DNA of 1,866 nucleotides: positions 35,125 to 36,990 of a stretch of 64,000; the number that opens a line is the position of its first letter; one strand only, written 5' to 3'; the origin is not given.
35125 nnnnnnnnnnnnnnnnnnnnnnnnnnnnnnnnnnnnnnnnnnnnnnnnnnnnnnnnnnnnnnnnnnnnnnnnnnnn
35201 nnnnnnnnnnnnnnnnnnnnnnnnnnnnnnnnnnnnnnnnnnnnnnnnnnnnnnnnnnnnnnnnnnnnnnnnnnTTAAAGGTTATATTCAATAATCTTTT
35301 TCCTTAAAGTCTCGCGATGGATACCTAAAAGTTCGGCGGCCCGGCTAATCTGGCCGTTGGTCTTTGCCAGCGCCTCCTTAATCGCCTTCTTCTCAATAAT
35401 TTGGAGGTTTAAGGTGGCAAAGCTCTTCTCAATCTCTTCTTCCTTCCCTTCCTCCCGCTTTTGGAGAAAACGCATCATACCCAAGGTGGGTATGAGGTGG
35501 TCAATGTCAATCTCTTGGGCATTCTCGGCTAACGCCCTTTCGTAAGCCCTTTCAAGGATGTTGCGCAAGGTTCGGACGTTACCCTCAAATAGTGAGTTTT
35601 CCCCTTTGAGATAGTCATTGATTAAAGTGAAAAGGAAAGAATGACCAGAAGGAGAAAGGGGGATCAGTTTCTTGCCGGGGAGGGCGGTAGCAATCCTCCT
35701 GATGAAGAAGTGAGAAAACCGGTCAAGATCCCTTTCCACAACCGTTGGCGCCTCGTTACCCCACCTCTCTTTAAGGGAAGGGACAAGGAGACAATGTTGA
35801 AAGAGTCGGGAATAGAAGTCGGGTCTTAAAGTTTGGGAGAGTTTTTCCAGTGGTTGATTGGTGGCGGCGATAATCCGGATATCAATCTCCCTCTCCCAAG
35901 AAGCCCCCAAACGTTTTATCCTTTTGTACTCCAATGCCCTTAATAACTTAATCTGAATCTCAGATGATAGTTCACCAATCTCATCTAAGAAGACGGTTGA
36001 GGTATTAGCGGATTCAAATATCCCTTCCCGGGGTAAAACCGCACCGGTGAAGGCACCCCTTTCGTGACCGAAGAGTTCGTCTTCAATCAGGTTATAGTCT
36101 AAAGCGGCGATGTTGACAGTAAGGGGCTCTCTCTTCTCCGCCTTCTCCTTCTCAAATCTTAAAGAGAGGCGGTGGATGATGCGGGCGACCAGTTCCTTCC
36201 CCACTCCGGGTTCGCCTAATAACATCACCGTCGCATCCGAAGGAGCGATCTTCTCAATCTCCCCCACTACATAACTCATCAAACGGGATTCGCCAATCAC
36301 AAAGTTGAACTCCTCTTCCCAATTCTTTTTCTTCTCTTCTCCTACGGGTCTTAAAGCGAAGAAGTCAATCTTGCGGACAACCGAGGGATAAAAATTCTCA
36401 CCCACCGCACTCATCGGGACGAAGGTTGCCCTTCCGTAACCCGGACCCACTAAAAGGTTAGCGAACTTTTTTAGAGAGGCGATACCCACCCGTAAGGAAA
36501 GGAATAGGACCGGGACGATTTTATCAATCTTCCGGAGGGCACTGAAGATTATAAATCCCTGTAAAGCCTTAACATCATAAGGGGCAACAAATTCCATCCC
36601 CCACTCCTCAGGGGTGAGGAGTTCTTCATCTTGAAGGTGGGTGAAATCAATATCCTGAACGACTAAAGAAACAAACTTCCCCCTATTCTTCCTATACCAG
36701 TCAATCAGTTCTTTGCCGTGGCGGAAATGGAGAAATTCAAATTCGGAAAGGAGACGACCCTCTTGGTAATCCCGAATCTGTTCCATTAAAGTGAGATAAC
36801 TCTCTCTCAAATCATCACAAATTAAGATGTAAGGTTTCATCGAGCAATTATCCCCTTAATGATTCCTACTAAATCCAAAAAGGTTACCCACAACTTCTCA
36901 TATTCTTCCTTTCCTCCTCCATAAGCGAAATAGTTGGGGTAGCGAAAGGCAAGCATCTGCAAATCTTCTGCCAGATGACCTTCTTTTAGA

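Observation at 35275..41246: Unknown signalling module: three exported/membrane beta-propeller-like proteins followed by a sigma-54 enhancer-binding protein, all start/stop coupled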

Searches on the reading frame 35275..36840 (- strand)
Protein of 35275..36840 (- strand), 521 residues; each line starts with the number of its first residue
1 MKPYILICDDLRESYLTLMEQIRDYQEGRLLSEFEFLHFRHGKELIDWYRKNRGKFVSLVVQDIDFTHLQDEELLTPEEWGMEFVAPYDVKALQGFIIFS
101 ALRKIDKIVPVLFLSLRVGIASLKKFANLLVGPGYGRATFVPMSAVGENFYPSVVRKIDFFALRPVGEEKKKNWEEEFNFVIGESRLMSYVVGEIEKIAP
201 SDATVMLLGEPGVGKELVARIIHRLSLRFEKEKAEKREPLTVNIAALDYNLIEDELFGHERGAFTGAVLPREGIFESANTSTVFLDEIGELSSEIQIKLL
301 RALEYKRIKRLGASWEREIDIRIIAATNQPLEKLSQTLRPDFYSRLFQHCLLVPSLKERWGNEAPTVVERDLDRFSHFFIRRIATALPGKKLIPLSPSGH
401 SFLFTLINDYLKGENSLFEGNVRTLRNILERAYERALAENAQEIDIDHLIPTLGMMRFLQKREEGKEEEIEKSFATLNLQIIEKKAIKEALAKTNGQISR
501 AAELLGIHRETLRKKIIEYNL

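Call 4: search_protein_families(library=pfam, proteins=[window:35275-36840:-], max_evalue=0.1)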
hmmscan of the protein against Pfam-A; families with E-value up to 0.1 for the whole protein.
window:35275-36840:- (521 aa): 11 families
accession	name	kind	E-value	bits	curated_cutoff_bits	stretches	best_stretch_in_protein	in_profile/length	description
PF00158.32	Sigma54_activat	-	1.5e-49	168.4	20.2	1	181-347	1-163/168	Sigma-54 interaction domain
PF02954.25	HTH_8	-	6.1e-13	48.7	22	1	481-519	4-42/42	Bacterial regulatory protein, Fis family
PF14532.12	Sigma54_activ_2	-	5.9e-11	43.2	25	1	182-356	1-138/138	Sigma-54 interaction domain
PF07728.20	AAA_5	-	4e-09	37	22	1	205-346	2-139/139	AAA domain (dynein-related subfamily)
PF01078.27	Mg_chelatase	-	7e-05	22.8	20.3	1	204-328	24-157/207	Magnesium chelatase, subunit ChlI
PF00004.35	AAA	-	0.00025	22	21.2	1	205-339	1-119/131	ATPase family associated with various cellular activities (AAA)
PF13556.12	HTH_30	-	0.0004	20.5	27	1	490-515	7-32/59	PucR C-terminal helix-turn-helix domain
PF25601.1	AAA_lid_14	-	0.00084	19.6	27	1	418-454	42-75/87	AAA+ ATPase lid domain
PF07724.20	AAA_2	-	0.0034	17.9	27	1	204-336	5-132/166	AAA domain (Cdc48 subfamily)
PF20030.5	bpMoxR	-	0.071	12.6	27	0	280-329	98-146/205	MoxR domain in the MoxR-vWA-beta-propeller ternary systems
PF13245.12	AAA_19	-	0.093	13.3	25.1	0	202-304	11-115/134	AAA domain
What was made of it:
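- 35275..36342 (-): bEBP output part: sigma-54-interaction AAA+ domain (181-347; Walker A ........, Walker B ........, GAFTGA), lid region, and Fis-type HTH (481-519). Pfam Sigma54_activat E 1.5e-49, HTH_8 E 6e-13 (call 4).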

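Call 5: search_protein_families(library=ncbifam, proteins=[window:35275-36840:-], max_evalue=0.1)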
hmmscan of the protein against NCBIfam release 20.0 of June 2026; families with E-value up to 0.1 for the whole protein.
window:35275-36840:- (521 aa): 36 families (the best 25 are shown)
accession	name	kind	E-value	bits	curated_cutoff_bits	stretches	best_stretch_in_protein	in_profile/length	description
NF003451.0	PRK05022.1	equivalog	6.5e-65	219.8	476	1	176-514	187-503/512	nitric oxide reductase transcriptional regulator NorR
NF041552.1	TF_PrdR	equivalog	1.3e-58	198.7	795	1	168-520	256-577/577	sigma-54 dependent transcriptional regulator PrdR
TIGR02915.1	PEP_resp_reg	equivalog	1.8e-57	195.1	502.6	1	176-517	136-440/445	PEP-CTERM-box response regulator transcription factor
TIGR01817.1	nifA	equivalog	6.9e-57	193.4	528.85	1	170-449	187-438/534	nif-specific transcriptional activator NifA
NF038308.1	RNA_repair_RtcR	equivalog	1.1e-56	192.8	650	1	168-513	169-505/530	RNA repair transcriptional activator RtcR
NF050807.1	TransRegFlbDCaul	equivalog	2.3e-54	185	750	1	182-520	121-439/454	sigma-54-dependent transcriptional regulator FlbD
NF041906.1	V4R_TF_MobR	exception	1.3e-53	182.3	999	1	181-516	234-541/544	phenol degradation transcriptional regulator MobR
TIGR02974.1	phageshock_pspF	equivalog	5.2e-52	177.1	443.55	1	181-516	1-333/336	phage shock protein operon transcriptional activator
TIGR01818.1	ntrC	equivalog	7.6e-52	176.6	558.6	1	168-518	123-462/463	nitrogen regulation protein NR(I)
TIGR02329.1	propionate_PrpR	equivalog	6.3e-51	173.6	499.2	1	178-515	211-523/526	propionate catabolism operon regulatory protein PrpR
NF008469.0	PRK11361.1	equivalog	8.9e-51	173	714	1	180-520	144-455/461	acetoacetate metabolism transcriptional regulator AtoC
NF011953.0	PRK15424.1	equivalog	3.3e-50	171.2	703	1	170-516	210-531/538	propionate catabolism operon regulatory protein PrpR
NF049963.1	RespRegFlgRCampy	domain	1e-48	166.3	750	2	170-360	128-311/429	fla regulon two-component system response regulator FlgR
NF007689.0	PRK10365.1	equivalog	1e-47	162.9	760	1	181-516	141-439/441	sigma-54-dependent response regulator transcription factor ZraR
NF011958.0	PRK15429.1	equivalog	1.6e-47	162.5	830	1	169-435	369-611/692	formate hydrogenlyase transcriptional activator FlhA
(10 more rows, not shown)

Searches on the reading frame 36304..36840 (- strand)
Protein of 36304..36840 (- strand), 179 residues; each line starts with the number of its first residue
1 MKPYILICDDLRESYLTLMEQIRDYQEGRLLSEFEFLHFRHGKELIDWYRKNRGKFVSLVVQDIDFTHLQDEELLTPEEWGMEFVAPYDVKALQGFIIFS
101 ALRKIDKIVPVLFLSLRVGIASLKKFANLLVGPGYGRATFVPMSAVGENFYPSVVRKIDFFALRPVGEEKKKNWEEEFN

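Call 14: find_homologous_proteins(query=window:36304-36840:-, max_evalue=0.01)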
Query seq(179 aa): 46 candidates shared short words with the query, none scored E <= 0.01.
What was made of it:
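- Tried and rejected: The word-index search with the bEBP N-domain alone returned nothing, not even the protein itself (call 14).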

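Call 62: search_solved_structures(query=A5, max_evalue=10, show_alignments=3)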
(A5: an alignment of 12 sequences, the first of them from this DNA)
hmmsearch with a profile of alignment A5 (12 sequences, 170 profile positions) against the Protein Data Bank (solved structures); distinct sequences matched with E-value up to 10: 6.
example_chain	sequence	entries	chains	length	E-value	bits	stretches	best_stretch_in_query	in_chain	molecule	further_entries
5b58_T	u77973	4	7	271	0.3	14.2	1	90-141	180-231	Putative hemin transport system, substrate-binding protein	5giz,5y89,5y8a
2x5f_A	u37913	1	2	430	0.47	13.5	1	23-82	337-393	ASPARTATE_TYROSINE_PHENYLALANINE PYRIDOXAL-5' PHOSPHATE-DEPENDENT AMINOTRANSFERASE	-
1wtu_A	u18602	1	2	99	0.53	13.4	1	53-102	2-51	TRANSCRIPTION FACTOR 1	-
3oip_A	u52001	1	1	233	0.69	13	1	41-83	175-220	Cell division control protein 13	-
3oiq_A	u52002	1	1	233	0.69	13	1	41-83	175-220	Cell division control protein 13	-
1exe_A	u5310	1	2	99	1.3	12.1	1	53-102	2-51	TRANSCRIPTION FACTOR 1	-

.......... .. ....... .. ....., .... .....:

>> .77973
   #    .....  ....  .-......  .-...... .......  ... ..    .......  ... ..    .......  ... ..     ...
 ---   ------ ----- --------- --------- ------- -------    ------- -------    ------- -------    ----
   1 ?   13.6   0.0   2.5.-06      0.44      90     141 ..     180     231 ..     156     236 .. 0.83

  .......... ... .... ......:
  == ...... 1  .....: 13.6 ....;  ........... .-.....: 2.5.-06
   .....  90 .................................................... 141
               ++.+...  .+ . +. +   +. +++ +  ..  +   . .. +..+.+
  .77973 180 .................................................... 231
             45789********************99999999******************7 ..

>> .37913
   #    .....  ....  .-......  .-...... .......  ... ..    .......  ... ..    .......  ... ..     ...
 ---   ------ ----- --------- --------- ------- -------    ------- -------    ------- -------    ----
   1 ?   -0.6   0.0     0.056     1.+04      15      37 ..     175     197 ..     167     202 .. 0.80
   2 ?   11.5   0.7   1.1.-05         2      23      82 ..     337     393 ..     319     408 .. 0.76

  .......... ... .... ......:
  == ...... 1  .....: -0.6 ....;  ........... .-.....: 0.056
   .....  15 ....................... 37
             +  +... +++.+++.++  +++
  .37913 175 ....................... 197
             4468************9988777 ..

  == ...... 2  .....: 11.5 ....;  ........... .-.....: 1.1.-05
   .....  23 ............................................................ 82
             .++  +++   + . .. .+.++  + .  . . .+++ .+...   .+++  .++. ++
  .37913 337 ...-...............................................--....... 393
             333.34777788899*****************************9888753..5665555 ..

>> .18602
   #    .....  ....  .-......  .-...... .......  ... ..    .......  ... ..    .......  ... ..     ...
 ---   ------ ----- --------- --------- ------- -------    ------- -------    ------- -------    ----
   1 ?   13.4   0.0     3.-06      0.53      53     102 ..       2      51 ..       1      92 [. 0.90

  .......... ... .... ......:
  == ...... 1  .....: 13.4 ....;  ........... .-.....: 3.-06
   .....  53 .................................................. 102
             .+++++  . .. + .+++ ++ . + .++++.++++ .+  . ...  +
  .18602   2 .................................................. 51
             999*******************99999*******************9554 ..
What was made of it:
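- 36343..36840 (-): bEBP N-terminal domain (residues 1-166): receiver-like (beta-alpha)5 pattern. D9, D10, D63 (codon 36652-36654), D65, S115 and P142 are invariant. There is an insertion of about 24 aa after beta3 and no conserved Lys before P142. No PDB sequence hit (call 62).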

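Call 85: search_protein_families(library=pfam, alignment_id=A5, max_evalue=5)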
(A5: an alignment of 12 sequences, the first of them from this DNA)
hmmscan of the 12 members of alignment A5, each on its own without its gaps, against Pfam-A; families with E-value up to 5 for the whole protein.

A. member 1, seq(166 aa): 0 families

B. families by the number of members that match (of 12 scanned): 2 families
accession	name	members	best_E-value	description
PF15593.11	Imm42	1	0.003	Immunity protein 42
PF22081.2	SwaI-like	1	0.053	SwaI restriction endonuclease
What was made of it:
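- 36343..36840 (-): No Response_reg hit in any member at E<=5 (call 85).
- On Response-regulator receiver (CheY-like) domain: No Pfam Response_reg hit at E<=5 in 12 members (call 85).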
